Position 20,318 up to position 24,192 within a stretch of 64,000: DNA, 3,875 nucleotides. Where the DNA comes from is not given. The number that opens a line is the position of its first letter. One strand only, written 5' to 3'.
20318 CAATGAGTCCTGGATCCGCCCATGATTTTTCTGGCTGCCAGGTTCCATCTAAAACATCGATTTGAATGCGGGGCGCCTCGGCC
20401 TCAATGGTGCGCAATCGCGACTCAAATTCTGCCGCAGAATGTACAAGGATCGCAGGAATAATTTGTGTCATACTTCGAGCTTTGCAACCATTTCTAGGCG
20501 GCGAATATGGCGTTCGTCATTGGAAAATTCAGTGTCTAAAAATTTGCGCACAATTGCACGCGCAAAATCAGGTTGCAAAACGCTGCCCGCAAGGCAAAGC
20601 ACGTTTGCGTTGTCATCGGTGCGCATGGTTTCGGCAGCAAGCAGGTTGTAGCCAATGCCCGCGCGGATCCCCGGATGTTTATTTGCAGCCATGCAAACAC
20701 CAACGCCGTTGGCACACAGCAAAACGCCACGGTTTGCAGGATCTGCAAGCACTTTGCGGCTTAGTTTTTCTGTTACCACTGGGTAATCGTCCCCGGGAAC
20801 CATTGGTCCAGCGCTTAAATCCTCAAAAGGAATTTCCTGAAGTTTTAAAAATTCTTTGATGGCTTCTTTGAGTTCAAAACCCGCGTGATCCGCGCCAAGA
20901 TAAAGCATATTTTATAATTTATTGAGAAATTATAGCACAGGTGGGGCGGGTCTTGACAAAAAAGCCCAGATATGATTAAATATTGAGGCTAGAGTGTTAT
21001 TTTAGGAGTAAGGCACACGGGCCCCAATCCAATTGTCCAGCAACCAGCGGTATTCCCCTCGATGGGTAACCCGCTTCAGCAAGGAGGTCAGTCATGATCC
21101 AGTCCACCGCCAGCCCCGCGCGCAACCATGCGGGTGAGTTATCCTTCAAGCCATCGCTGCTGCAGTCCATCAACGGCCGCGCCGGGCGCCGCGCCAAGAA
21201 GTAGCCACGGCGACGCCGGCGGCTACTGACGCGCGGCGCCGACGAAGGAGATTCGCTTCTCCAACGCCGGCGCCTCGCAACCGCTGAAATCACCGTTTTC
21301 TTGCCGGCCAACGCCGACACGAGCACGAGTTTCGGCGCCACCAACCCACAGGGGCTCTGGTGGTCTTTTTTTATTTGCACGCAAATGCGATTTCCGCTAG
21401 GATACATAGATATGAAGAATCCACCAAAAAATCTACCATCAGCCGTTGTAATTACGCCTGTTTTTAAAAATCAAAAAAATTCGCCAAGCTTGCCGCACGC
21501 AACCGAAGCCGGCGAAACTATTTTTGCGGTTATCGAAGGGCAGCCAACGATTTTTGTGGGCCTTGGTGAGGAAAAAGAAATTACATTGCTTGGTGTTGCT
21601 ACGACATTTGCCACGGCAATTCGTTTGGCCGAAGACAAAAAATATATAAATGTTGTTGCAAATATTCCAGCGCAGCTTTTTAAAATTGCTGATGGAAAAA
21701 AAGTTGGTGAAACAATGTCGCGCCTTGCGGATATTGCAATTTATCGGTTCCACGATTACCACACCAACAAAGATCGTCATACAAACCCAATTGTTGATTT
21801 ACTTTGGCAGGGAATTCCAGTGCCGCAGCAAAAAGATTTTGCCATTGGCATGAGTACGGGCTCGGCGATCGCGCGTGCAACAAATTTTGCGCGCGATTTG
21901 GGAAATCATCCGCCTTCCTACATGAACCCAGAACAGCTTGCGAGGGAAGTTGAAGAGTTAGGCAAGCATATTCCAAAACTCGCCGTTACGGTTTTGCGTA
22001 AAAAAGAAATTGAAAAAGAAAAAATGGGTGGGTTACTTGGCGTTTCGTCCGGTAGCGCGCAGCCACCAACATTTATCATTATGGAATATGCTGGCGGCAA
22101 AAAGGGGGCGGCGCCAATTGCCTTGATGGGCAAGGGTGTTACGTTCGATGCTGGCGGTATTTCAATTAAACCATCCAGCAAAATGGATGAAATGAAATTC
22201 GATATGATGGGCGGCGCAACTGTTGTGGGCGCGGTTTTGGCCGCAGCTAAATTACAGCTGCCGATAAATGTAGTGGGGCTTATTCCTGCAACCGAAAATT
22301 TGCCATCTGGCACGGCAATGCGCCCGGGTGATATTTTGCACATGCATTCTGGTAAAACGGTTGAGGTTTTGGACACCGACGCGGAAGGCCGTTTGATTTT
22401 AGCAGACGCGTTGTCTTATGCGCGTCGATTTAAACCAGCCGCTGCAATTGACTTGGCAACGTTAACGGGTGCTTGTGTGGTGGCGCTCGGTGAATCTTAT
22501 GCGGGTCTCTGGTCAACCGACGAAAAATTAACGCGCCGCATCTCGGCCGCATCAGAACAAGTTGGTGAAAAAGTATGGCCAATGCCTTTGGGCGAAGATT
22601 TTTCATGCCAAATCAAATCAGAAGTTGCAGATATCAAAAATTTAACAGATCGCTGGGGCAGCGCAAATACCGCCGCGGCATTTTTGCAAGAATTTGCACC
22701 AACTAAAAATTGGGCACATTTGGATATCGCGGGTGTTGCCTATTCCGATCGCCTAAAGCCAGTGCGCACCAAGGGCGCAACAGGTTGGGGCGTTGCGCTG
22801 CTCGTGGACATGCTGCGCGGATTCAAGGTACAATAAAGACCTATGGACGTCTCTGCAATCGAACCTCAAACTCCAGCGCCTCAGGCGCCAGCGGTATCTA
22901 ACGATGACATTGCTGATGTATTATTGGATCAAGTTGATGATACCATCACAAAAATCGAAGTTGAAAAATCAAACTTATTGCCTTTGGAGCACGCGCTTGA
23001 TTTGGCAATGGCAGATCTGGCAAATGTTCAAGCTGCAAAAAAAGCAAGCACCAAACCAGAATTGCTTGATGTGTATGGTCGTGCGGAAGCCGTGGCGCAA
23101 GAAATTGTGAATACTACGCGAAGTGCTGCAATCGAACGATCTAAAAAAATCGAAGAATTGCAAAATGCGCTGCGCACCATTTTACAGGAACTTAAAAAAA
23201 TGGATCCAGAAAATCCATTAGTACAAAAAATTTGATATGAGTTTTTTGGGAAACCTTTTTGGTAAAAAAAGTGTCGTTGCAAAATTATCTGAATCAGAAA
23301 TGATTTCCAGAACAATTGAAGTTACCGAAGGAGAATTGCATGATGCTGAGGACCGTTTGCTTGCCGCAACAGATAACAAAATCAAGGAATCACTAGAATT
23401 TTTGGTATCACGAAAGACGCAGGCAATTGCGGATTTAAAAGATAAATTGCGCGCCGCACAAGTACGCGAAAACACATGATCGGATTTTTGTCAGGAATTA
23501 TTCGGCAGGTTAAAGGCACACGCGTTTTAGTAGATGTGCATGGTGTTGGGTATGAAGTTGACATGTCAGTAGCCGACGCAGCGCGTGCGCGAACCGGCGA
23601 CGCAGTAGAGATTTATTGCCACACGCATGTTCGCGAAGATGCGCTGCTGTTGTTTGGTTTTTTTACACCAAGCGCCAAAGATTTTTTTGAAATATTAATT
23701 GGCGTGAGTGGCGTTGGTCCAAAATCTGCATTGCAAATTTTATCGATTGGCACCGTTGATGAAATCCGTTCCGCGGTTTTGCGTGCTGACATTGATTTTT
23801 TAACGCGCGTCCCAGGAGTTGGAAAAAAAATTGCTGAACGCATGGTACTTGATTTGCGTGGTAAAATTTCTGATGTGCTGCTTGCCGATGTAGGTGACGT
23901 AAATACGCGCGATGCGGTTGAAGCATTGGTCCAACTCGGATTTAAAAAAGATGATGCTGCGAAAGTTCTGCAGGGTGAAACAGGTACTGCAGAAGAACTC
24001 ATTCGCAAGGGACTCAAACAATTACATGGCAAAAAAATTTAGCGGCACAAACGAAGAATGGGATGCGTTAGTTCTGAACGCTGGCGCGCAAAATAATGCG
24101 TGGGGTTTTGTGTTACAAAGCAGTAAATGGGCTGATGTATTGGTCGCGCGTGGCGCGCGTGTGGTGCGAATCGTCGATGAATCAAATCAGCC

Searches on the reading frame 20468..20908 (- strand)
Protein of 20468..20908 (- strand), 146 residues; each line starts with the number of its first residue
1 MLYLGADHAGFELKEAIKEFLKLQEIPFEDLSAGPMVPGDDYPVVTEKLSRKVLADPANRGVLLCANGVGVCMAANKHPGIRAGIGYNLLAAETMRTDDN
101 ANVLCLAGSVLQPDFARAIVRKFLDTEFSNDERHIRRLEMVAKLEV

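Call 81: search_protein_families(library=pfam, max_evalue=0.01, proteins=[window:20468-20908:-])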
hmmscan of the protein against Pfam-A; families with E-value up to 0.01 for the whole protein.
window:20468-20908:- (146 aa): 1 family
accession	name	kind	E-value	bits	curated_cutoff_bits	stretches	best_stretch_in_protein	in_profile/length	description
PF02502.23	LacAB_rpiB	-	1.2e-38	132.6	24.7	1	3-141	2-138/138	Ribose/Galactose Isomerase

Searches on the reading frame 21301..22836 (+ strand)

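Call 81: search_protein_families(library=pfam, max_evalue=0.01, proteins=[window:21301-22836:+])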
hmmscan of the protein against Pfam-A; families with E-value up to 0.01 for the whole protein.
window:21301-22836:+ (511 aa): 2 families
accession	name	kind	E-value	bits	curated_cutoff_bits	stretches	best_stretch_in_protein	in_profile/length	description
PF00883.26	Peptidase_M17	-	1.2e-122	409.5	25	1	195-502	1-310/310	Cytosol aminopeptidase family, catalytic domain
PF02789.23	Peptidase_M17_N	-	0.0026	18.1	23.4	1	84-157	56-129/129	Cytosol aminopeptidase family, N-terminal domain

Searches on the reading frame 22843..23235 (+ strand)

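Call 81: search_protein_families(library=pfam, max_evalue=0.01, proteins=[window:22843-23235:+])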
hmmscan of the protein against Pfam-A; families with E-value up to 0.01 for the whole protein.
window:22843-23235:+ (130 aa): 1 family
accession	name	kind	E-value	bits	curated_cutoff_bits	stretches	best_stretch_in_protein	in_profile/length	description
PF18074.6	PriA_C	-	0.0063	17.8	26.9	1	55-120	25-83/95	Primosomal protein N C-terminal domain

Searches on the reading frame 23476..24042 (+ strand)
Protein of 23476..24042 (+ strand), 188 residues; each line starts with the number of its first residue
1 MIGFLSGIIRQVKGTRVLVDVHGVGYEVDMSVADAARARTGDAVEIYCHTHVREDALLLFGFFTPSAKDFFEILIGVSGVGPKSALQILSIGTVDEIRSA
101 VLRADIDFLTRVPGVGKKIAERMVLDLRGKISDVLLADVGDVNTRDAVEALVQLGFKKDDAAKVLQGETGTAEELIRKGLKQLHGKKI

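Call 81: search_protein_families(library=pfam, max_evalue=0.01, proteins=[window:23476-24042:+])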
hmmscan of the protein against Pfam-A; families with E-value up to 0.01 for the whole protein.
window:23476-24042:+ (188 aa): 9 families
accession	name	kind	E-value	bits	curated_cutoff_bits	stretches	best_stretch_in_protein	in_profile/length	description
PF01330.27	RuvA_N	-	5.9e-19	68.4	23.6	1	1-61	1-61/61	RuvA N terminal domain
PF14520.12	HHH_5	-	1.6e-17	64.2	27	1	71-128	1-56/57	Helix-hairpin-helix domain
PF07499.19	RuvA_C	-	9.9e-09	36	24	1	145-183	4-46/47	RuvA, C-terminal domain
PF00633.29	HHH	-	6.6e-08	32.5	24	0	101-122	5-26/30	Helix-hairpin-helix motif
PF21176.3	RecR_HhH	-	3.9e-06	27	27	1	106-127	5-26/45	RecR, helix-hairpin-helix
PF12826.13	HHH_2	-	0.00089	19.8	27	0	101-123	29-51/64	Helix-hairpin-helix motif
PF10391.15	DNA_pol_lambd_f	-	0.0015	18.7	29.8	0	73-87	2-16/51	Fingers domain of DNA polymerase lambda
PF01367.25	5_3_exonuc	-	0.0017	19.3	40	0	75-99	21-46/97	5'-3' exonuclease, C-terminal SAM fold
PF12836.13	HHH_3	-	0.0086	16.6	27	0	104-124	11-31/65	Helix-hairpin-helix motif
